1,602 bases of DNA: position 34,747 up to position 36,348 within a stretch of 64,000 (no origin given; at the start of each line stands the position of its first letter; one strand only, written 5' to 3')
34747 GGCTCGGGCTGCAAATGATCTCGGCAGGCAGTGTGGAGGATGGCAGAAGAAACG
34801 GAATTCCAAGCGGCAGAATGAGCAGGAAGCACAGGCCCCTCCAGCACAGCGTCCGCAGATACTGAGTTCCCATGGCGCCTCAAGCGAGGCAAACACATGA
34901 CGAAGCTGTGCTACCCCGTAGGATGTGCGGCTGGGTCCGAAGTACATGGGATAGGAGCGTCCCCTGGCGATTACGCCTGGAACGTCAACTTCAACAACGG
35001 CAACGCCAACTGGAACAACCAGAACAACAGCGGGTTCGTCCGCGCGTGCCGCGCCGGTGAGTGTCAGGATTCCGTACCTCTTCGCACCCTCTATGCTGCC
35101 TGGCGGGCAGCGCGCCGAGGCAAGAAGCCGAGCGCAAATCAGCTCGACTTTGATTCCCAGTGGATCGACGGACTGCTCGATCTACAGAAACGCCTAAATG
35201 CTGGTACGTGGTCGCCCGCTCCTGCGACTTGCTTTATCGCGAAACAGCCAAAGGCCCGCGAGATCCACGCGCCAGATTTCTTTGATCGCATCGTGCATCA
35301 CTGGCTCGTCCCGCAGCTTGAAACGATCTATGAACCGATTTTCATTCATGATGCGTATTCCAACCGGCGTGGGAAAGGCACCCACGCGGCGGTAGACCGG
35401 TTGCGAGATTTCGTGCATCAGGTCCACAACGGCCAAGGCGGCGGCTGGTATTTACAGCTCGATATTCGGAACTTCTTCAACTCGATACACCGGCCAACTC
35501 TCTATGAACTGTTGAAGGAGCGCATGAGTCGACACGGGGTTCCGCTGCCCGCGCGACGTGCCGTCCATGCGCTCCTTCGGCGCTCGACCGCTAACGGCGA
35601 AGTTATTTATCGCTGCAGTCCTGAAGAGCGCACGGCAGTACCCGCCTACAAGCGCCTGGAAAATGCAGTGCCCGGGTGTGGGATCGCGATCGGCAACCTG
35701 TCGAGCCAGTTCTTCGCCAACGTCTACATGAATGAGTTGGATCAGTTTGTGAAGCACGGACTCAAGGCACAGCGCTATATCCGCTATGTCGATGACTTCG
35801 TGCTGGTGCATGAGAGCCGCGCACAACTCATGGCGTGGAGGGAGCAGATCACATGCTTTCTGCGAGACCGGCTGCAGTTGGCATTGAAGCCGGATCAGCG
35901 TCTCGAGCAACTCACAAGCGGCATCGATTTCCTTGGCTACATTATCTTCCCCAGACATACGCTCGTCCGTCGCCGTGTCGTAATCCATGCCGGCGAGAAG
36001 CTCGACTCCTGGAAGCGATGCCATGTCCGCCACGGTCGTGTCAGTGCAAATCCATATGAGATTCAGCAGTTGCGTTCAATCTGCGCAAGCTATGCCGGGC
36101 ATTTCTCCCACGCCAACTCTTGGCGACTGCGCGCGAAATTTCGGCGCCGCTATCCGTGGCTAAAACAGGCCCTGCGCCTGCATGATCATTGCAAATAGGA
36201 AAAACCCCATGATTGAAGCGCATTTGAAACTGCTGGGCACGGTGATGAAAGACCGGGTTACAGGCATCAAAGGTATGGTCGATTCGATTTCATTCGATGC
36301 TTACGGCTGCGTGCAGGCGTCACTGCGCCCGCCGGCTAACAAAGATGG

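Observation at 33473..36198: Complete diversity-generating retroelement with two DUF1566 target genes and TR embedded in the RT reading frame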

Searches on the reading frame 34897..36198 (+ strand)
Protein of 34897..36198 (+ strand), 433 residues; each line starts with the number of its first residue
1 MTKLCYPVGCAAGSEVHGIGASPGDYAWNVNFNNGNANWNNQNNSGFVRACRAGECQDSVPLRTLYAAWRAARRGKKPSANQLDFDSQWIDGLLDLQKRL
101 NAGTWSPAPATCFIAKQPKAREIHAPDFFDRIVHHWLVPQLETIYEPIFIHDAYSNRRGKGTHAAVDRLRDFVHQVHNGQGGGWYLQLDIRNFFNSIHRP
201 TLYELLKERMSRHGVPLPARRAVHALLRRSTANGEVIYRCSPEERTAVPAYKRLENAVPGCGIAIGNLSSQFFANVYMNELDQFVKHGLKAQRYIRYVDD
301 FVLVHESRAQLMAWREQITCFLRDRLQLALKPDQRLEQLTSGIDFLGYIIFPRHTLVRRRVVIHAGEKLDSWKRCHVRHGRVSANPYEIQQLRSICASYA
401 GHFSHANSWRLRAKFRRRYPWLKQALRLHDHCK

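Call 5: search_protein_families(library=pfam, proteins=[window:34897-36198:+], max_evalue=0.01)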
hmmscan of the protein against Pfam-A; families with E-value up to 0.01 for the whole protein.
window:34897-36198:+ (433 aa): 3 families
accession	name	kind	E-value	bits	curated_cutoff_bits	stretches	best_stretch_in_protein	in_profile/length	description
PF00078.32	RVT_1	-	1.5e-16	61.1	29.6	1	117-350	4-205/205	Reverse transcriptase (RNA-dependent DNA polymerase)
PF07603.17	Lcl_C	-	0.00044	21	34.9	0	24-52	89-117/117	Lcl C-terminal domain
PF11905.13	DUF3425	-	0.0076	16.7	27.1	0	390-428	87-125/128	Domain of unknown function (DUF3425)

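Call 7: search_protein_families(library=ncbifam, proteins=[window:34897-36198:+], max_evalue=0.01)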
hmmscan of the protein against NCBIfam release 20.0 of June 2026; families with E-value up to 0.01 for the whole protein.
window:34897-36198:+ (433 aa): 6 families
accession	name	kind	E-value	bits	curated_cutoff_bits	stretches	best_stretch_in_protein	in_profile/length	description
TIGR04416.1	group_II_RT_mat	equivalog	2.1e-28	99.4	300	2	86-215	29-155/353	group II intron reverse transcriptase/maturase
NF038233.2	retron_St85_RT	exception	2.4e-12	46.8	235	1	114-325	30-202/289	retron St85 family RNA-directed DNA polymerase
NF041747.1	Drt3a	equivalog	2.4e-11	43.6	200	1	185-350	113-262/412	antiviral reverse transcriptase Drt3a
NF041746.1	Drt2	equivalog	3.2e-08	33.2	390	1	245-334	206-295/416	antiviral reverse transcriptase Drt2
TIGR04499.1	abortive_AbiA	subfamily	0.00012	20.9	250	0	184-213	147-176/615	AbiA family abortive infection protein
NF041749.1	Drt4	equivalog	0.0078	15.2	450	0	261-310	193-240/489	antiviral reverse transcriptase Drt4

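Call 8: search_solved_structures(query=window:34897-36198:+, max_evalue=0.001, show_alignments=2)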
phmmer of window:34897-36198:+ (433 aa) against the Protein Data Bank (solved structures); distinct sequences matched with E-value up to 0.001: 10.
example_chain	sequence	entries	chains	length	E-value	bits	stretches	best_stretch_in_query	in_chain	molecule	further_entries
8ub7_A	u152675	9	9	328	3.1e-33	118.3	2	259-411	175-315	Reverse transcriptase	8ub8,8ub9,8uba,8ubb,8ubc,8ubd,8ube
5g2x_C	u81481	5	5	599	3.1e-14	55.7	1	96-207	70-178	GROUP II INTRON-ENCODED PROTEIN LTRA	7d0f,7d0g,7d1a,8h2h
7uim_D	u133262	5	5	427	1.6e-10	43.5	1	255-407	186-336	Group II intron reverse transcriptase/maturase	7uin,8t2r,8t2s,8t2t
6ar1_A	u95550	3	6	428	3.7e-10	42.2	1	97-403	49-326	GsI-IIC RT | Trt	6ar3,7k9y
5hhl_A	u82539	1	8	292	1.2e-09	40.5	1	99-350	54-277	Retron-type reverse transcriptase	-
5hhj_A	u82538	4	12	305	6.6e-09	38.1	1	99-351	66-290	Retron-type reverse transcriptase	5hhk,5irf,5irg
7kft_D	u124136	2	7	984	1e-06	30.9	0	257-356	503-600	Cas6-RT-Cas1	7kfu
6me0_C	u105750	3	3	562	8.9e-06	27.8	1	262-350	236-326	Maturase reverse transcriptase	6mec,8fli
9d5x_A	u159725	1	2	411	9.2e-05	24.4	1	58-309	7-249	Group II intron-like 4 reverse transcriptase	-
9d4s_A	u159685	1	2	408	9.3e-05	24.4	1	58-309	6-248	Group II intron-like 4 reverse transcriptase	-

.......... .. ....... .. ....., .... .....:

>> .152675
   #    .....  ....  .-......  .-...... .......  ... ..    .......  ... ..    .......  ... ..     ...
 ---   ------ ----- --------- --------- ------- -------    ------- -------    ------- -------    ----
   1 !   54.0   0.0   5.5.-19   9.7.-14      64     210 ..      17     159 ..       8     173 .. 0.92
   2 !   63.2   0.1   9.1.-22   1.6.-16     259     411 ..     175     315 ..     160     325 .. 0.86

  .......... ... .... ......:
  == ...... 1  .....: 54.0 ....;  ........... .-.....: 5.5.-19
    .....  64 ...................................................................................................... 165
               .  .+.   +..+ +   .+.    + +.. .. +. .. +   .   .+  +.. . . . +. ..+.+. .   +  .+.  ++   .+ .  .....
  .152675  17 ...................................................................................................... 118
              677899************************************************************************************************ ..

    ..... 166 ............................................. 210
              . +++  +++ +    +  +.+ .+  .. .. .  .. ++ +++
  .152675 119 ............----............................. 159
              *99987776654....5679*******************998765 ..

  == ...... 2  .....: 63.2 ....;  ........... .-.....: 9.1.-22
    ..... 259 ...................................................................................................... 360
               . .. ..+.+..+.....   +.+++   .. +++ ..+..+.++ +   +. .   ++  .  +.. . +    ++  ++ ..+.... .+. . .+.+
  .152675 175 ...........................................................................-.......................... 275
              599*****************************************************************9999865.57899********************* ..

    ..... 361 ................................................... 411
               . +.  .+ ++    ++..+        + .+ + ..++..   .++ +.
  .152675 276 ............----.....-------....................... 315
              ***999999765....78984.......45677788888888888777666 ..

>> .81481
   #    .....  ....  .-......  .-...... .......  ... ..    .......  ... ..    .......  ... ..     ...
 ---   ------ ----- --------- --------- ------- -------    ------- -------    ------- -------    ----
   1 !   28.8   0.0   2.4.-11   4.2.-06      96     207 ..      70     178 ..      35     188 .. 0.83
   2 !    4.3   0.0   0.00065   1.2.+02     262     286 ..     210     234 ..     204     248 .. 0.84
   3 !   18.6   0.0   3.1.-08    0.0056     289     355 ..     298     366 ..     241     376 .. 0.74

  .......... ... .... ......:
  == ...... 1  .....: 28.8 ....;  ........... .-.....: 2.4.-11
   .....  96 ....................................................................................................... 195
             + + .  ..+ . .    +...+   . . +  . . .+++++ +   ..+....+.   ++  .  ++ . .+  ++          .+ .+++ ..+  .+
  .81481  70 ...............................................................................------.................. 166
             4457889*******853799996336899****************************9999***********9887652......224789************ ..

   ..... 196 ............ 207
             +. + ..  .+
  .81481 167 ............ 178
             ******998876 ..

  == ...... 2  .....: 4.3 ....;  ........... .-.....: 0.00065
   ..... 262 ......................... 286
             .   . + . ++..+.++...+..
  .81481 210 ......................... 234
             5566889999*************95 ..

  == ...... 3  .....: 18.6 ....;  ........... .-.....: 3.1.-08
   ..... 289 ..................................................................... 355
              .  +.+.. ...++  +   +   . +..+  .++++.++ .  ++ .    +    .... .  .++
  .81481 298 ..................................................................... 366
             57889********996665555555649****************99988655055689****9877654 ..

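Call 16: find_homologous_proteins(query=window:34897-36198:+, max_evalue=1e-20)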
Query window:34897-36198:+ (433 aa): 7152 proteins with E <= 1e-20 among 8000 candidates; the best 120 are listed.
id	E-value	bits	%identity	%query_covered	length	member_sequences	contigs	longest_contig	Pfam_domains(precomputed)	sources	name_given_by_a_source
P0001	0.0e+0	1030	100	100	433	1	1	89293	PF00078.33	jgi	jgi:retron-type reverse transcriptase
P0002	1.5e-251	853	83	99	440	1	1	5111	PF00078.33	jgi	jgi:RNA-directed DNA polymerase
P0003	5.9e-247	838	83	99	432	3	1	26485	PF00078.33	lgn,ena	-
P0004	2.6e-244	829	81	99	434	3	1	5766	PF00078.33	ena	-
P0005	1.1e-240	817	80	99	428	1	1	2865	PF00078.33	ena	-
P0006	9.5e-232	788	79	99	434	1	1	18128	PF00078.33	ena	-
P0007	3.9e-227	772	78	99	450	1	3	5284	PF00078.33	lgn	-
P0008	1.1e-222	758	74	99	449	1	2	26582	PF00078.33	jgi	jgi:hypothetical protein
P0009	2.9e-222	756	74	99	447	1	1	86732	PF00078.33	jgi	jgi:RNA-directed DNA polymerase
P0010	3.5e-221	753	74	99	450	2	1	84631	PF00078.33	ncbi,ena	-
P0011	1.1e-220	751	78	96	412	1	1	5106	PF00078.33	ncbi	ncbi:MAG TPA: reverse transcriptase domain-containing protein, partial [Steroidobacteraceae bacteriu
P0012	7.3e-220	748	74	98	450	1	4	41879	PF00078.33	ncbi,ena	-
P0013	1.9e-215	734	72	98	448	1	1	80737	PF00078.33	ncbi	-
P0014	4.0e-215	733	72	100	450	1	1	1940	PF00078.33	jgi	jgi:RNA-directed DNA polymerase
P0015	4.4e-215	733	72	98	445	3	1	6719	PF00078.33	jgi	jgi:RNA-directed DNA polymerase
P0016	1.6e-213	727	73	99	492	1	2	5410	PF00078.33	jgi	-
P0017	3.4e-213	726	72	99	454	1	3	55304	PF00078.33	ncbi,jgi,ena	jgi:hypothetical protein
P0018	3.6e-213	726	71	99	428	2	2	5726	PF00078.33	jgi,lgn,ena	-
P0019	3.5e-212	723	72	98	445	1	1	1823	PF00078.33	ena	-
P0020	2.1e-210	717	70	98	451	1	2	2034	PF00078.33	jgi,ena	jgi:RNA-directed DNA polymerase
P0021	1.3e-209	715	72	99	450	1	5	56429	PF00078.33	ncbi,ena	-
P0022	2.4e-209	714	70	100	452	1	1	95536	PF00078.33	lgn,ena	-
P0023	3.5e-208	710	71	98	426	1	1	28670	PF00078.33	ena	-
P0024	1.2e-205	701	69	98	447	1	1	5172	PF00078.33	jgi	jgi:RNA-directed DNA polymerase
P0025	1.6e-204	698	70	98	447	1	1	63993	PF00078.33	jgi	jgi:RNA-directed DNA polymerase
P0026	1.2e-201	688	70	99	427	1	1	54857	PF00078.33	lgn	-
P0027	1.7e-201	688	69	98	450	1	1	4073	PF00078.33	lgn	-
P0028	3.4e-201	687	69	99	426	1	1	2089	PF00078.33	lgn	-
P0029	1.3e-200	685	68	99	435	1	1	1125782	PF00078.33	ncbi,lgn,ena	-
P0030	1.4e-199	682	69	99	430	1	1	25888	PF00078.33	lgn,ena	-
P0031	1.9e-199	681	69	98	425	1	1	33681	PF00078.33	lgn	-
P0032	2.0e-199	681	68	99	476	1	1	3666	PF00078.33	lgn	-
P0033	3.2e-197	674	68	98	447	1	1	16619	PF00078.33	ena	-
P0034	2.8e-195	667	68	98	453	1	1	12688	PF00078.33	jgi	jgi:hypothetical protein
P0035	6.3e-194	663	68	98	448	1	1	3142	PF00078.33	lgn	-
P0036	8.7e-194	662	69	96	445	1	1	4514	PF00078.33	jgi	jgi:hypothetical protein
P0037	2.2e-193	661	67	98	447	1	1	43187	PF00078.33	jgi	jgi:retron-type reverse transcriptase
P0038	3.0e-193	661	69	98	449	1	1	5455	PF00078.33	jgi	jgi:RNA-directed DNA polymerase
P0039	5.7e-193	660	67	98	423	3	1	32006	PF00078.33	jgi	jgi:RNA-directed DNA polymerase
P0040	8.4e-193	659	66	98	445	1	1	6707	PF00078.33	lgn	-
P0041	1.5e-192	658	67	98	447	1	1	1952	PF00078.33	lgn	-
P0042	6.9e-192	656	67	100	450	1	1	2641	PF00078.33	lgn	-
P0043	1.3e-190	652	67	99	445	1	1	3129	PF00078.33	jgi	jgi:RNA-directed DNA polymerase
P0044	1.4e-190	652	66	98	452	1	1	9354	PF00078.33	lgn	-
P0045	1.6e-188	645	66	98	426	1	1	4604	PF00078.33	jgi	jgi:RNA-directed DNA polymerase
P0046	1.8e-188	645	66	98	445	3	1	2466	PF00078.33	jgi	jgi:RNA-directed DNA polymerase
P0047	3.5e-188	644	67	98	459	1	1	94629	PF00078.33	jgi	jgi:RNA-directed DNA polymerase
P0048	9.1e-188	643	66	98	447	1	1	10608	PF00078.33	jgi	jgi:hypothetical protein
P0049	2.2e-187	641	67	95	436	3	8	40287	PF00078.33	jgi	jgi:hypothetical protein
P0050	2.6e-187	641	65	98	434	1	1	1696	PF00078.33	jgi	jgi:RNA-directed DNA polymerase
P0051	3.0e-187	641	66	98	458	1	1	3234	PF00078.33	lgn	-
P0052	2.0e-186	638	67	97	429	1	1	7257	PF00078.33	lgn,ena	-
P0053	3.5e-186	637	67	96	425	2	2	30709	PF00078.33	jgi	jgi:RNA-directed DNA polymerase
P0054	9.5e-186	636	66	98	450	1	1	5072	PF00078.33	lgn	-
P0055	1.4e-185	635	67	97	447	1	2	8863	PF00078.33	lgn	-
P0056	2.1e-185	635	65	97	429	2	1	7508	PF00078.33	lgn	-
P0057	2.2e-185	635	64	98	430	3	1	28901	PF00078.33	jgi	jgi:RNA-directed DNA polymerase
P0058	2.4e-185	635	67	98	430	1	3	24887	PF00078.33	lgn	-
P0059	1.3e-184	632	66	94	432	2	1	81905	PF00078.33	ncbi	ncbi:MAG TPA: reverse transcriptase domain-containing protein [Steroidobacteraceae bacterium]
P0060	1.4e-184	632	65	98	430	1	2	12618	PF00078.33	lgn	-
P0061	1.4e-184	632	65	98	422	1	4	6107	PF00078.33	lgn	-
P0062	2.5e-184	631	66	98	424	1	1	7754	PF00078.33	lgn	-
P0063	3.5e-184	631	64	98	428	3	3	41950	PF00078.33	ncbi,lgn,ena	-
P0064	1.1e-183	629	66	95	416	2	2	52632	PF00078.33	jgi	jgi:hypothetical protein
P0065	1.1e-183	629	64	98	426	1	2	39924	PF00078.33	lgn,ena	-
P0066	1.4e-183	629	66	98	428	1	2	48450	PF00078.33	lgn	-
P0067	1.9e-183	628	65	98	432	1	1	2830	PF00078.33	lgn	-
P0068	2.1e-183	628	66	100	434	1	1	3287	PF00078.33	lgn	-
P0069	6.4e-183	627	65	98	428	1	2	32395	PF00078.33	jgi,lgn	jgi:hypothetical protein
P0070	1.1e-182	626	65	95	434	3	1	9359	PF00078.33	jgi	jgi:RNA-directed DNA polymerase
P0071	1.5e-182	625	65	98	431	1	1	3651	PF00078.33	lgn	-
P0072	2.2e-182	625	65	99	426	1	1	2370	PF00078.33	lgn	-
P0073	2.8e-182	624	65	98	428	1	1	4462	PF00078.33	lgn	-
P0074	6.9e-182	623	64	98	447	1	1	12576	PF00078.33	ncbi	-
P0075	9.1e-182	623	66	98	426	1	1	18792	PF00078.33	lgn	-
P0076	1.5e-181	622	64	98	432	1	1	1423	PF00078.33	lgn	-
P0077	1.6e-181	622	64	98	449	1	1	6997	PF00078.33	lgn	-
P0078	1.8e-181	622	65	98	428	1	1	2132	PF00078.33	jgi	jgi:hypothetical protein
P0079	2.2e-181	622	64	98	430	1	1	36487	PF00078.33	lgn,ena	-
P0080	2.5e-181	621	65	98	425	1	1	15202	PF00078.33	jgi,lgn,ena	-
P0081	3.3e-181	621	63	100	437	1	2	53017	PF00078.33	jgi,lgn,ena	jgi:hypothetical protein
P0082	3.3e-181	621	65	98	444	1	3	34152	PF00078.33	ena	-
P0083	3.7e-181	621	63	98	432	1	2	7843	PF00078.33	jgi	jgi:RNA-directed DNA polymerase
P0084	3.7e-181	621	65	98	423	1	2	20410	PF00078.33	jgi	jgi:hypothetical protein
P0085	3.7e-181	621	63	98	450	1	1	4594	PF00078.33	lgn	-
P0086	3.9e-180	617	64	99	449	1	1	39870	PF00078.33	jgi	jgi:retron-type reverse transcriptase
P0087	6.0e-180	617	67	94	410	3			PF00078.33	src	-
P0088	7.6e-180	616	65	98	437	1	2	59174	PF00078.33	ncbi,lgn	-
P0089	2.8e-179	615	64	98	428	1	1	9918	PF00078.33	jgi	jgi:RNA-directed DNA polymerase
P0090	4.6e-179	614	64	98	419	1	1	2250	PF00078.33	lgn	-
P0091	7.4e-179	613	63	99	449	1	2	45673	PF00078.33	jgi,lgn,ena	-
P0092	1.0e-178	613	63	99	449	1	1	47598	PF00078.33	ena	-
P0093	1.4e-178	612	65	97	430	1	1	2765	PF00078.33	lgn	-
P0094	1.7e-178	612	63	98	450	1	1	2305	PF00078.33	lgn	-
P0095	2.6e-178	611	63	98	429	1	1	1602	PF00078.33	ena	-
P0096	4.2e-178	611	63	99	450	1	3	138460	PF00078.33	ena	-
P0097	5.3e-178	610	63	99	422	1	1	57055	PF00078.33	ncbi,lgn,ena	-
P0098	1.4e-177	609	64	98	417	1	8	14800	PF00078.33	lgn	-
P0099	1.4e-177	609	64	97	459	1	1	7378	PF00078.33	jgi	jgi:RNA-directed DNA polymerase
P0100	1.4e-177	609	63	98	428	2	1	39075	PF00078.33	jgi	jgi:RNA-directed DNA polymerase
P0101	1.7e-177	609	63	98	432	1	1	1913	PF00078.33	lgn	-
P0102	1.8e-177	609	64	99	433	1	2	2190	PF00078.33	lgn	-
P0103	2.3e-177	608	63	100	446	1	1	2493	PF00078.33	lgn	-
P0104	2.7e-177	608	66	96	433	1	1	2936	PF00078.33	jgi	jgi:retron-type reverse transcriptase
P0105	6.4e-177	607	64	98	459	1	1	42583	PF00078.33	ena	-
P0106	6.9e-177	607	64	97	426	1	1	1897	PF00078.33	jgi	jgi:RNA-directed DNA polymerase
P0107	7.1e-177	607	61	100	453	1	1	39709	PF00078.33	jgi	jgi:RNA-directed DNA polymerase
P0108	1.2e-176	606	64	99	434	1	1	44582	PF00078.33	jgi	jgi:hypothetical protein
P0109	3.0e-176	605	63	97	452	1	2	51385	PF00078.33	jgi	jgi:hypothetical protein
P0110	3.1e-176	605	63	98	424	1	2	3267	PF00078.33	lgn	-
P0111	3.4e-176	604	63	97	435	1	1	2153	PF00078.33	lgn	-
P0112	3.7e-176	604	62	99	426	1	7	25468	PF00078.33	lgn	-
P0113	4.6e-176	604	63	98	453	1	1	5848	PF00078.33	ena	-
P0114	6.3e-176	604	64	98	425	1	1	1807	PF00078.33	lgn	-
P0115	6.4e-176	603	63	96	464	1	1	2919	PF00078.33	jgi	jgi:RNA-directed DNA polymerase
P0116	8.4e-176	603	66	94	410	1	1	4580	PF00078.33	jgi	jgi:hypothetical protein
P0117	2.1e-175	602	62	97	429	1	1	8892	PF00078.33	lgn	-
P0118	2.2e-175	602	63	98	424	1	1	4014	PF00078.33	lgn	-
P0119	2.8e-175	601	61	98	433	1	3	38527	PF00078.33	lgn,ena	-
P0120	3.2e-175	601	63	98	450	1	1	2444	PF00078.33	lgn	-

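Call 17: find_related_loci(query=window:34897-36198:+, collection=viral_contigs, flank=4000)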
Query window:34897-36198:+ (433 aa) in viral_contigs; peptide patterns used: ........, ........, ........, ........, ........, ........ (x = any residue, [..] = any of these).
37 stretches matched a pattern; 37 encode a relative of the query (tblastn E <= 1e-3); 37 distinct loci.
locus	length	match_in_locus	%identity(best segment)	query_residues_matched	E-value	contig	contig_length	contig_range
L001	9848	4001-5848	62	1-431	2e-168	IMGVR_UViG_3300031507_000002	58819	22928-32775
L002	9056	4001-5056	32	59-418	2e-56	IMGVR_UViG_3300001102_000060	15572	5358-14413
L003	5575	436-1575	57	49-425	2e-137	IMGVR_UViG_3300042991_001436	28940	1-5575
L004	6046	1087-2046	38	53-371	2e-55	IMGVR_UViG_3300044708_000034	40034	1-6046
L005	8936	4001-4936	34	59-373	8e-55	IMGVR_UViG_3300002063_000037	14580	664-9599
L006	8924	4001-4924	34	60-413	8e-54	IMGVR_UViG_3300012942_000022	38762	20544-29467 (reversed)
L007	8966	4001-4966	33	52-412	3e-47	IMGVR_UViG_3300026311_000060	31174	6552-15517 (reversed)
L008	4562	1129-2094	33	52-412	2e-47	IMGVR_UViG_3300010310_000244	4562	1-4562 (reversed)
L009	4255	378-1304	33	60-408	2e-46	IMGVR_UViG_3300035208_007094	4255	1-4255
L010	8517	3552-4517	32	52-412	3e-46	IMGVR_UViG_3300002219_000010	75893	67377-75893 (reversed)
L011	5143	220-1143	33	65-412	5e-46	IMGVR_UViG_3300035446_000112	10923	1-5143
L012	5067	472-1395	33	65-412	4e-46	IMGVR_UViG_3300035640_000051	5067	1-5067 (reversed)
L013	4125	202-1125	33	65-412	4e-46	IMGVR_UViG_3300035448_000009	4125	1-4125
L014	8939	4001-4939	33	60-412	1e-46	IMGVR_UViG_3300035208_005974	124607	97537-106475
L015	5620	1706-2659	33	52-408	5e-45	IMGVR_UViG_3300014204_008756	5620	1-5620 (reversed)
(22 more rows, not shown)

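Call 30: find_related_loci(query=A1, collection=metagenome_contigs, flank=3500)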
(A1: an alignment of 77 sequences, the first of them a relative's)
Query A1 (433 aa) in metagenome_contigs; peptide patterns used: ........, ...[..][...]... (x = any residue, [..] = any of these).
600 stretches matched a pattern (row limit reached: there are more); 458 encode a relative of the query (tblastn E <= 1e-3); the best 80 are kept; 80 distinct loci.
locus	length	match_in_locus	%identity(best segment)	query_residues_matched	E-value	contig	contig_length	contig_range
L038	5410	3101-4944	73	1-427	0e+0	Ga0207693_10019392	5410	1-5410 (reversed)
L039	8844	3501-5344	74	1-426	0e+0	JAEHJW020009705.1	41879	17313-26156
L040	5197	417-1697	71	1-427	0e+0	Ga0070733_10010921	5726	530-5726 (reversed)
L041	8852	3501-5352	74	1-427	0e+0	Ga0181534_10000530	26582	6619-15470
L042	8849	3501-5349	72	1-427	0e+0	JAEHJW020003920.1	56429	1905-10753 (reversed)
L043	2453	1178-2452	67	1-425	0e+0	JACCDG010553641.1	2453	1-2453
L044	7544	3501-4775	63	1-426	5e-177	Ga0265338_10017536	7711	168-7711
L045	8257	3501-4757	61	8-426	8e-174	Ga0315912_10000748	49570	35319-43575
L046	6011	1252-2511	62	11-422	1e-171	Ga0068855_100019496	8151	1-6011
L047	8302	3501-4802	63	1-425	3e-170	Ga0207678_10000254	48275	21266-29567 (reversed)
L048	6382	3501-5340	67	1-427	2e-174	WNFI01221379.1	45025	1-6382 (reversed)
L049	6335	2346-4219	62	1-426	8e-171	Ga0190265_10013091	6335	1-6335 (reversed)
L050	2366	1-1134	66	48-425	0e+0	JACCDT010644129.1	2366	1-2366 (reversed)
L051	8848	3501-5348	62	1-431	3e-168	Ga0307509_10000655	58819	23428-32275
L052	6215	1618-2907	63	1-427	3e-167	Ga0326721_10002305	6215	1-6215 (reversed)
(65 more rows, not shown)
